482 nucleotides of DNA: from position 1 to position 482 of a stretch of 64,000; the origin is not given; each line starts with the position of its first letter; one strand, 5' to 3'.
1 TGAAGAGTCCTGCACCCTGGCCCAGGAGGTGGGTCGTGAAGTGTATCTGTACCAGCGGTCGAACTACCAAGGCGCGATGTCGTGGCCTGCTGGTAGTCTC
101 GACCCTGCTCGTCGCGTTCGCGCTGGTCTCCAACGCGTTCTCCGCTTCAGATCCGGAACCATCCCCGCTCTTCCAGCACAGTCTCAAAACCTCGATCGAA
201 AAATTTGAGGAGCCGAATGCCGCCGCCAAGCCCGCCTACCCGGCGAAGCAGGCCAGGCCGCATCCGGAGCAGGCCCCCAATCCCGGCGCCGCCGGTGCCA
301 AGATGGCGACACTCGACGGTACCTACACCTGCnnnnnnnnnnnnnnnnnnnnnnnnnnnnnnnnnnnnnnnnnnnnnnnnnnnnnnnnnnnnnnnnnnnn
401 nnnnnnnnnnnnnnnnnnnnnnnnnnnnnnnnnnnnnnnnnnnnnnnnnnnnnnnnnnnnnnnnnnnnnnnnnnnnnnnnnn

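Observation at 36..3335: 1099-aa protein made almost entirely of ~130 imperfect Cys/Thr heptad repeats (x-G-x-x-T-C-x)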

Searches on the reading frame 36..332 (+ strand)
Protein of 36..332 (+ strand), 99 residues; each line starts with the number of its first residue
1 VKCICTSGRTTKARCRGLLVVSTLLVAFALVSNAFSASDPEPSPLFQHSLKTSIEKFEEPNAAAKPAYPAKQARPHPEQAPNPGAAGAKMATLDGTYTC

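Call 7: search_protein_families(library=pfam, proteins=[window:36-332:+], max_evalue=1)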
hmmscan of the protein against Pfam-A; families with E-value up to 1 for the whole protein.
seq(99 aa): 1 family
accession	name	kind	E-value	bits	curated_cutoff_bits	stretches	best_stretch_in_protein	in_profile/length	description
PF05887.16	Trypan_PARP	-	0.003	18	100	1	39-93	68-121/134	Procyclic acidic repetitive protein (PARP)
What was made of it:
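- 207..320 (+): Pro/Ala/Lys-rich low-complexity linker (aa 58-95). The only hit is a weak compositional match to Trypan_PARP (call 7).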
